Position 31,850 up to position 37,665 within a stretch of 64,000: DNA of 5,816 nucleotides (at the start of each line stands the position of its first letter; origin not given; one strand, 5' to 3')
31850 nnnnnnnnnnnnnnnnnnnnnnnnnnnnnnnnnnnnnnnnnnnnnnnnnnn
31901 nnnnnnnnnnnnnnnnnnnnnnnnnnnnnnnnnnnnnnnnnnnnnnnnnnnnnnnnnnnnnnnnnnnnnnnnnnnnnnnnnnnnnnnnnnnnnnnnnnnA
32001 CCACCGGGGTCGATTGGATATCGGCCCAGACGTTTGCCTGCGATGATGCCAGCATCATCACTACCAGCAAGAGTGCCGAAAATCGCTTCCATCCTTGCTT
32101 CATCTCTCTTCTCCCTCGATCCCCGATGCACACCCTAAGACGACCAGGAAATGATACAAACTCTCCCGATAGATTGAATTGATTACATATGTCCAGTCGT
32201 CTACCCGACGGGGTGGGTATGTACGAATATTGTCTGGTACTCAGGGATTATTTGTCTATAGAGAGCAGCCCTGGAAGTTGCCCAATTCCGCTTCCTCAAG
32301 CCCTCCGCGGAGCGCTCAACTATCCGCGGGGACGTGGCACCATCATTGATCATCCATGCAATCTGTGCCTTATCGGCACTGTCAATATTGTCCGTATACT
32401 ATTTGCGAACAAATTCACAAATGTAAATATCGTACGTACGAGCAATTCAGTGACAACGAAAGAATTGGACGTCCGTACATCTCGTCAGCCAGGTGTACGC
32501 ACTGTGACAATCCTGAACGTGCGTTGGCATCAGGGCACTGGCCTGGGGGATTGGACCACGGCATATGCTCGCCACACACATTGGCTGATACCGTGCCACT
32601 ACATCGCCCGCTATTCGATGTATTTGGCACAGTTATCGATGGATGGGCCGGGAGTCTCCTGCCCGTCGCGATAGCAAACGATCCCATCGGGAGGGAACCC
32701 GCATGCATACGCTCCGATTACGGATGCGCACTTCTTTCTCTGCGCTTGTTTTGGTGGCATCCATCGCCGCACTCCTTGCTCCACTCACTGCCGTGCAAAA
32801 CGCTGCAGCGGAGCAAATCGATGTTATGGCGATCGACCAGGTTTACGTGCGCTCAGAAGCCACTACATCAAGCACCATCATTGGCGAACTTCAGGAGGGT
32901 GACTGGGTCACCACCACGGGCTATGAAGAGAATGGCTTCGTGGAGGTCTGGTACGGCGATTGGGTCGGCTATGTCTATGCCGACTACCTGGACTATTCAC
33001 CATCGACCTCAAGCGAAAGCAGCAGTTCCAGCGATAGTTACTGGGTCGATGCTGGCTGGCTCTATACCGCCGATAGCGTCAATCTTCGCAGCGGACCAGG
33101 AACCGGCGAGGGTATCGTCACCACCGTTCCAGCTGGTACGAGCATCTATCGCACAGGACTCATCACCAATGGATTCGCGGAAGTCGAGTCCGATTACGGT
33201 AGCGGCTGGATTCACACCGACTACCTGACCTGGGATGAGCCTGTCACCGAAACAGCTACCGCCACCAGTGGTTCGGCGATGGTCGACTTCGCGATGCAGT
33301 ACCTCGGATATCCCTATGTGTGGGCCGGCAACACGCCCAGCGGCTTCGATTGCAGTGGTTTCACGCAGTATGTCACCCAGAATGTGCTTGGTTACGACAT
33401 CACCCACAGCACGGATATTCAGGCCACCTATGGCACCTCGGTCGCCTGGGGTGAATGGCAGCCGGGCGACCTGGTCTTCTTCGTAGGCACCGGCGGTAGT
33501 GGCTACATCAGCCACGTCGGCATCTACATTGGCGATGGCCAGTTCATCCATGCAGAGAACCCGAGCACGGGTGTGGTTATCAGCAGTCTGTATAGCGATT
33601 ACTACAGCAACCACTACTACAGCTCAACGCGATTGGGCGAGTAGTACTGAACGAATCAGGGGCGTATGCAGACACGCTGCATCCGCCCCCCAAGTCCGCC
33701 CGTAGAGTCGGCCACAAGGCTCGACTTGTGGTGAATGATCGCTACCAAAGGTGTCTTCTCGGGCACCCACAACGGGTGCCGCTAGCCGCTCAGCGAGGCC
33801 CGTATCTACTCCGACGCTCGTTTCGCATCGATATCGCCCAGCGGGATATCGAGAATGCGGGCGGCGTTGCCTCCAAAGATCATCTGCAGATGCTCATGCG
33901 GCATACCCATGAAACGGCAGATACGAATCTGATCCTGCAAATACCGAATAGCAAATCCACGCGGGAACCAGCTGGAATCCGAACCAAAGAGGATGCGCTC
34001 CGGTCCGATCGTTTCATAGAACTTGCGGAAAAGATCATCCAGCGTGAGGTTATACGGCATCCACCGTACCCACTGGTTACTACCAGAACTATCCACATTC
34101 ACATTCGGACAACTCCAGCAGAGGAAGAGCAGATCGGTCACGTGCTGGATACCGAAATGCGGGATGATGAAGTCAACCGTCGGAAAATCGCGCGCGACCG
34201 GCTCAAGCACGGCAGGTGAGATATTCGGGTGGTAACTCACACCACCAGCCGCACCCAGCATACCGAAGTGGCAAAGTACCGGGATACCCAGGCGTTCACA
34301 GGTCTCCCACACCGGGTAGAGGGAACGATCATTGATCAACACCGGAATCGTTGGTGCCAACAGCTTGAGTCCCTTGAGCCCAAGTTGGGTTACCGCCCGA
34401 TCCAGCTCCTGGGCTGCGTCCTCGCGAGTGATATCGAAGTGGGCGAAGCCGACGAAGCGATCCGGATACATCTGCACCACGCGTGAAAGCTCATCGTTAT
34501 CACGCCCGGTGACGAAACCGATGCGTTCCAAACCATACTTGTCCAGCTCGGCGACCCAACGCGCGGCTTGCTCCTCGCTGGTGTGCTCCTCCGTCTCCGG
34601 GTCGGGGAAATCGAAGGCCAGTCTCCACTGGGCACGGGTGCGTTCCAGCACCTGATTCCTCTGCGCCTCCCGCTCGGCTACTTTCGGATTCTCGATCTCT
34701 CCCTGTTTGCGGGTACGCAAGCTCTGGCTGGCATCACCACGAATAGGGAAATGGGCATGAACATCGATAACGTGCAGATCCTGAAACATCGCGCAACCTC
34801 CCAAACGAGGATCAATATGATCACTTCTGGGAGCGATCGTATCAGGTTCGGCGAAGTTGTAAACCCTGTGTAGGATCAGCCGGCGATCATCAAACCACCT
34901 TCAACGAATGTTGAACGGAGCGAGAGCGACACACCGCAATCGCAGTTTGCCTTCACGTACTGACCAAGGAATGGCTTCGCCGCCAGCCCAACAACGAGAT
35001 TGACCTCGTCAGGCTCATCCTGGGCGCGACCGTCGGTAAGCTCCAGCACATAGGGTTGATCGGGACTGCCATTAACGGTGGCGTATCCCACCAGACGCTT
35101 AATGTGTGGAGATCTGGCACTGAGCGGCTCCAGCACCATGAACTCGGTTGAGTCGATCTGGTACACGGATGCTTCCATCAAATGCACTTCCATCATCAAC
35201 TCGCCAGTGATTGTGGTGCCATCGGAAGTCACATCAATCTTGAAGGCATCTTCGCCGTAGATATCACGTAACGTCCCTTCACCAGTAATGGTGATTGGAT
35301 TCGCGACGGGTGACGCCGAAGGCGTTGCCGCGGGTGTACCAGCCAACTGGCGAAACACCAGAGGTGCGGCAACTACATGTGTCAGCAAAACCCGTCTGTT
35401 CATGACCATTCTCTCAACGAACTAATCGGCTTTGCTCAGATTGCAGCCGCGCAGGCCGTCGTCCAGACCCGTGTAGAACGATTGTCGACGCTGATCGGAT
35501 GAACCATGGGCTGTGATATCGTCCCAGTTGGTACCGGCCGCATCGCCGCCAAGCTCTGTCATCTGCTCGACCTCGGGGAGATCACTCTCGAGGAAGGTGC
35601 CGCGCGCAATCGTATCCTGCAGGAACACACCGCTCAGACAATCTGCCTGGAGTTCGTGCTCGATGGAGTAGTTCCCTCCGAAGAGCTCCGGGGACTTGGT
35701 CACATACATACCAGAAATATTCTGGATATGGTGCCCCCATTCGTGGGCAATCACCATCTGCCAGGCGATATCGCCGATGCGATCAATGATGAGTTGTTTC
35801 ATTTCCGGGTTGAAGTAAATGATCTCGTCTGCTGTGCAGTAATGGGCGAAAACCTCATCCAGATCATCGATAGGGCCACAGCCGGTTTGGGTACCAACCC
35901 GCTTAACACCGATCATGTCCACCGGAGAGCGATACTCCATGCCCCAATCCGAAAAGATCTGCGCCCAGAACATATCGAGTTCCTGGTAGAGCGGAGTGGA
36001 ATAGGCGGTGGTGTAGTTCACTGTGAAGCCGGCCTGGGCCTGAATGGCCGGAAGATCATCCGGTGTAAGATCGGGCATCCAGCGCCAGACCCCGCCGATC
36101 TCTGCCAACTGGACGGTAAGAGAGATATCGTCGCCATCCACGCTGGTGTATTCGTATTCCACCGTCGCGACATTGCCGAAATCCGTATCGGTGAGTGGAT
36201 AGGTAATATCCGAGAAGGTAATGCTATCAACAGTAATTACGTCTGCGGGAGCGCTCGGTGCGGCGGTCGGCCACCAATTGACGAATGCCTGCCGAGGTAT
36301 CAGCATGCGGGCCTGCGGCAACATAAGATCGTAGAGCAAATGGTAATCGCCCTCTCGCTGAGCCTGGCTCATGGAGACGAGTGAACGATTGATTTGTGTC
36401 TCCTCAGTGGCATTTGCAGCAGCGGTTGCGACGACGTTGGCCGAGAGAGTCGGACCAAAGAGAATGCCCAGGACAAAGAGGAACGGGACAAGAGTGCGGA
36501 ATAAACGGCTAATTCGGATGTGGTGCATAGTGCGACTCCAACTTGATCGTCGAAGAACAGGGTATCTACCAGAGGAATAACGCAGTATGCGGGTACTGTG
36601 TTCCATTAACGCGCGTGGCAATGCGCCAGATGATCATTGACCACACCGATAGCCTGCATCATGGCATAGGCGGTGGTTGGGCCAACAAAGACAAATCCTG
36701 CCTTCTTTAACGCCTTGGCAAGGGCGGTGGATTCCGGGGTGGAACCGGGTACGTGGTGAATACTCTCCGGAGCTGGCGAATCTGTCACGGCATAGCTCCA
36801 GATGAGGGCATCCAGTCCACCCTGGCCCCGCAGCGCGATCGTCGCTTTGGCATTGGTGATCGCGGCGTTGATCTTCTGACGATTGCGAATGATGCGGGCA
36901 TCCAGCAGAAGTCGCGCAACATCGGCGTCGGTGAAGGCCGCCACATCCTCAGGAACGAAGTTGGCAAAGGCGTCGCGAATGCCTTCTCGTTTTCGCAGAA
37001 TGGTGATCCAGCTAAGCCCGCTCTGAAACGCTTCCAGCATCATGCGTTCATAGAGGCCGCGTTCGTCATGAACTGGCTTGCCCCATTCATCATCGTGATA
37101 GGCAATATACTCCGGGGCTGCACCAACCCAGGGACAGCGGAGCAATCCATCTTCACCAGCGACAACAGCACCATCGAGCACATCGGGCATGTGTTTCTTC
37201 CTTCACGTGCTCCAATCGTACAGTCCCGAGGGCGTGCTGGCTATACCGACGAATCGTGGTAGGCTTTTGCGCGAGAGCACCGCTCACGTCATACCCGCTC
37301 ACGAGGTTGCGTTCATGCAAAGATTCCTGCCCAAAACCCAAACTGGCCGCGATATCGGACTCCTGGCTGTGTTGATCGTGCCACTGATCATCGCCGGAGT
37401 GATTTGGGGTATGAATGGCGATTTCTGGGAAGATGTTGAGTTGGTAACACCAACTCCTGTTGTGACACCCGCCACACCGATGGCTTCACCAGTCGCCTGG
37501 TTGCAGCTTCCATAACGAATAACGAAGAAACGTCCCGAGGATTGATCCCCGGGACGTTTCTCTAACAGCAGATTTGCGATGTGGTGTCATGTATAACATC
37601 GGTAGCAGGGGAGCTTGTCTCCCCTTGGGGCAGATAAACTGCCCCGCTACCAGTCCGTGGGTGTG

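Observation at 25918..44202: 18-kb cell-surface island: three PNTGSG-signal giants plus wall-remodelling enzymes, but no sortase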

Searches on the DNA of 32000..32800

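Call 40: search_rna_families(source=window, start=32000, end=32800, threshold=evalue, max_evalue=5)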
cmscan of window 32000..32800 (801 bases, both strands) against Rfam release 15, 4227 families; matches with E-value up to 5: 2.
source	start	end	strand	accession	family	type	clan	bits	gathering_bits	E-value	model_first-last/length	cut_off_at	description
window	32450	32471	-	RF01339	CRISPR-DR27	Gene; CRISPR;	-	18.8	35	4.4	1-25/25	no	CRISPR RNA direct repeat element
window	32590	32633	-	RF00036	RRE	Cis-reg;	-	8.8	104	4.5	1-337/337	no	HIV Rev response element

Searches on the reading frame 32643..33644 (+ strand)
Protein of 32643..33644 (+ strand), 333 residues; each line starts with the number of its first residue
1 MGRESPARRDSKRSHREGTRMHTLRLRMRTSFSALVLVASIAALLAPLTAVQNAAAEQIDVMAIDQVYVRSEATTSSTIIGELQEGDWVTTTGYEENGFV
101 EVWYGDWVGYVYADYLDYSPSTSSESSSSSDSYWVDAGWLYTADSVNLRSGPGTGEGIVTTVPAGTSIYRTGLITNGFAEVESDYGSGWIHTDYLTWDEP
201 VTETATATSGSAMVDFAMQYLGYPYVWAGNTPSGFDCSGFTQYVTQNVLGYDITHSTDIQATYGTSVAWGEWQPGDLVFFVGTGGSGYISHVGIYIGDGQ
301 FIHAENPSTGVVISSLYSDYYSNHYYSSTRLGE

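Call 4: search_protein_families(library=pfam, proteins=[window:32643-33644:+], max_evalue=0.01)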
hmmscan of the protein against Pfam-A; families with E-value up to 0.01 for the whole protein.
window:32643-33644:+ (333 aa): 3 families
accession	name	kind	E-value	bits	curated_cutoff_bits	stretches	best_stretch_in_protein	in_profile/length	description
PF00877.26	NLPC_P60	-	2.8e-29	101.6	23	1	222-329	1-104/105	NlpC/P60 family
PF08239.17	SH3_3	-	2.8e-17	63.1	27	2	144-196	1-54/54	Bacterial SH3 domain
PF06347.19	SH3_4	-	0.0015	18.7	24.1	0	144-192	3-51/56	Bacterial SH3 domain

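Call 50: search_protein_families(library=ncbifam, proteins=[window:32703-33644:+], max_evalue=1)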
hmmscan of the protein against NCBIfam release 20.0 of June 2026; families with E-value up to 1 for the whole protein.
window:32703-33644:+ (313 aa): 16 families
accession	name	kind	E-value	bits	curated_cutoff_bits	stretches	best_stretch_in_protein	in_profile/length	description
NF040678.1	EntFM_CwpFM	equivalog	1.2e-36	126.6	720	2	182-309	304-428/430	enterotoxin EntFM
NF010495.0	PRK13914.1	equivalog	1.1e-23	84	647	3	185-286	361-458/481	invasion associated endopeptidase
NF008096.1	PRK10838.1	equivalog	1.5e-21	77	186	1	193-310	71-184/189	bifunctional murein DD-endopeptidase/murein LD-carboxypeptidase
NF038345.1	wall_hydro_RipC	exception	1.9e-19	70.3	425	1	185-295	246-350/362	peptidoglycan hydrolase RipC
NF046048.1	NlpC_P60_DIP1281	equivalog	2.7e-12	46.3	517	1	214-292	497-568/587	DIP1281 family NlpC/P60 protein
TIGR04211.1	SH3_and_anchor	equivalog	7.1e-12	45.3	65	2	126-186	8-69/198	TIGR04211 family SH3 domain-containing protein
NF033742.1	NlpC_p60_RipB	exception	1.6e-09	37.7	335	1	210-296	110-191/206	NlpC/P60 family peptidoglycan endopeptidase RipB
NF033741.1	NlpC_p60_RipA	exception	1.4e-07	30.9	625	1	209-293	360-437/457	NlpC/P60 family peptidoglycan endopeptidase RipA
NF040675.1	wall_bind_EntD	exception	2.9e-07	30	590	2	44-96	89-141/310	cell wall-binding protein EntD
NF040670.1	wall_bind_EntA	exception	5.5e-07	29.3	560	2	42-97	87-142/291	cell wall-binding protein EntA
NF033743.1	NlpC_inact_RipD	exception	6.2e-07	29.1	215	1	206-294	84-165/181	NlpC/P60 family peptidoglycan-binding protein RipD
NF040677.1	wall_bind_EntC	exception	3.1e-06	26.3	770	2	45-97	91-143/422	cell wall-binding protein EntC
NF006361.0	PRK08581.1-3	equivalog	0.00051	18.6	839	1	217-286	215-282/652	amidase domain-containing protein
NF040676.1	wall_bind_EntB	exception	0.0026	16.3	780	1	42-98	87-143/490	cell wall-binding protein EntB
NF008552.0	PRK11479.1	equivalog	0.044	12.9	279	1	267-297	89-117/274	YaeF family permuted papain-like enzyme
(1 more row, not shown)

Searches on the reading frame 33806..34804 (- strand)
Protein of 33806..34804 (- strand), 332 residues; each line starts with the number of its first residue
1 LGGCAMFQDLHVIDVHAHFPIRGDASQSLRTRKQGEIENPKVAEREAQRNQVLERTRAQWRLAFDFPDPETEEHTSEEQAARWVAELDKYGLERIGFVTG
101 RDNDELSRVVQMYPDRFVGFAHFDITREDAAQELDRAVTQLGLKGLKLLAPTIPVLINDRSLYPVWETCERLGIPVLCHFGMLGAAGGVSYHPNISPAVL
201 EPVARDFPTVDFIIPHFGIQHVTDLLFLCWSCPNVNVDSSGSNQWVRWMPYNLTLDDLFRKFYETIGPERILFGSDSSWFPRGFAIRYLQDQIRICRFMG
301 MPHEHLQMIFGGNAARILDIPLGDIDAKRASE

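Call 4: search_protein_families(library=pfam, proteins=[window:33806-34804:-], max_evalue=0.01)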
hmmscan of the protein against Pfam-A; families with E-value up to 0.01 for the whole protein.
window:33806-34804:- (332 aa): 1 family
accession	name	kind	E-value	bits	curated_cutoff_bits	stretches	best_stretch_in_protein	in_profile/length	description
PF04909.20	Amidohydro_2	-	5.2e-34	118.8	26.4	1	13-319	1-288/289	Amidohydrolase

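Call 50: search_protein_families(library=ncbifam, proteins=[window:33806-34804:-], max_evalue=1)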
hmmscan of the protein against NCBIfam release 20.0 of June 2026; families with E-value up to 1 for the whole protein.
window:33806-34804:- (332 aa): 1 family
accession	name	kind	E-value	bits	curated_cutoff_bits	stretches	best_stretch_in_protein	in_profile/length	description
NF052480.1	FuconLaconase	equivalog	0.045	13.3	400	0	105-172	87-155/287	L-fucono-1,5-lactonase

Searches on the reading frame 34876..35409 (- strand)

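Call 4: search_protein_families(library=pfam, proteins=[window:34876-35409:-], max_evalue=0.01)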
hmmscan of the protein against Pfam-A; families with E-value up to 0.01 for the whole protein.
window:34876-35409:- (177 aa): 0 families

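Call 50: search_protein_families(library=ncbifam, proteins=[window:34876-35409:-], max_evalue=1)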
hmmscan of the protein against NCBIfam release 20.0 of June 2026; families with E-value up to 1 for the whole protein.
window:34876-35409:- (177 aa): 1 family
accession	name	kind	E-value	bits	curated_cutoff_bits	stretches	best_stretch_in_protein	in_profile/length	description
NF041523.1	post_COAP_1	domain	0.11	12.9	40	1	41-136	2-92/115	post-COAP-1 domain-containing protein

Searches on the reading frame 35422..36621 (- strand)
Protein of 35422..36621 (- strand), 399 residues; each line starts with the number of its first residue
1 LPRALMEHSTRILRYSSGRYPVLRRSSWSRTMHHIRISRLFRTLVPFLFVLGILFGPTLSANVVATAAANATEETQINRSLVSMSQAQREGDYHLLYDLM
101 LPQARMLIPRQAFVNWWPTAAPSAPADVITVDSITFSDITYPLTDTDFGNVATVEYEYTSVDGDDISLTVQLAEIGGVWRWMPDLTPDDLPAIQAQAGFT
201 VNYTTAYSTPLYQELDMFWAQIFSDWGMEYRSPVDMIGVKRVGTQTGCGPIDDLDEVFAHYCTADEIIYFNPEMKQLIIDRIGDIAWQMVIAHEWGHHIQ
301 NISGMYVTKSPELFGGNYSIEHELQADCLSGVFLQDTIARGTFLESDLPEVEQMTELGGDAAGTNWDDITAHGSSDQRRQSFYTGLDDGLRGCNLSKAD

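Call 4: search_protein_families(library=pfam, proteins=[window:35422-36621:-], max_evalue=0.01)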
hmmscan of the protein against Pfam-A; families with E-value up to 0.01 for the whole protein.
window:35422-36621:- (399 aa): 1 family
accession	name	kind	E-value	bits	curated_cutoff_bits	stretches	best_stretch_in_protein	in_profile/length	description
PF04228.19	Zn_peptidase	-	4.5e-21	76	23.2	1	210-389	91-282/290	Putative neutral zinc metallopeptidase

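Call 50: search_protein_families(library=ncbifam, proteins=[window:35422-36621:-], max_evalue=1)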
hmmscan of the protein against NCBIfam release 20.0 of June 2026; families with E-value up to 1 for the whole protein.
window:35422-36621:- (399 aa): 2 families
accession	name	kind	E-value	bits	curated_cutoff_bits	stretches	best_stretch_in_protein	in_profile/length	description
NF050010.1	Zn_HExGHH_YpfJ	equivalog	2.5e-24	86.3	250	1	210-394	84-282/285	KPN_02809 family neutral zinc metallopeptidase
NF051431.1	Rv0361_Cterm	subfamily_domain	0.044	14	37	1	60-180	21-137/140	Rv0361 family membrane protein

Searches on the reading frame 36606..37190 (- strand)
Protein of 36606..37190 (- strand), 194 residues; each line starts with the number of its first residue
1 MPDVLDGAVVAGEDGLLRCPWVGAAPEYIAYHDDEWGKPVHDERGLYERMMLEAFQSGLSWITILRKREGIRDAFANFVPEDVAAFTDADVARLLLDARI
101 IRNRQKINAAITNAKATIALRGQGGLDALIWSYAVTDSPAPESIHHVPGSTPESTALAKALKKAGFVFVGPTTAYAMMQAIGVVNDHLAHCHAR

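Call 4: search_protein_families(library=pfam, proteins=[window:36606-37190:-], max_evalue=0.01)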
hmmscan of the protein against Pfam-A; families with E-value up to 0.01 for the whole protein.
window:36606-37190:- (194 aa): 1 family
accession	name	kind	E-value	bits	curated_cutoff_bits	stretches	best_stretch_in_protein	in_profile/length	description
PF03352.18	Adenine_glyco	-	7.3e-68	228.3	25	1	21-192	1-175/177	Methyladenine glycosylase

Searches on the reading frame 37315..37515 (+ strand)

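Call 50: search_protein_families(library=ncbifam, proteins=[window:37315-37515:+], max_evalue=1)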
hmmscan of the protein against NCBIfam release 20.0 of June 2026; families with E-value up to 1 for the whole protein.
window:37315-37515:+ (66 aa): 1 family
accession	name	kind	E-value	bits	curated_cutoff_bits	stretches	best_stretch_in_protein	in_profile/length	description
NF002709.0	PRK02529.1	equivalog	0.056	13.2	63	1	26-36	18-28/33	cytochrome b6-f complex subunit PetN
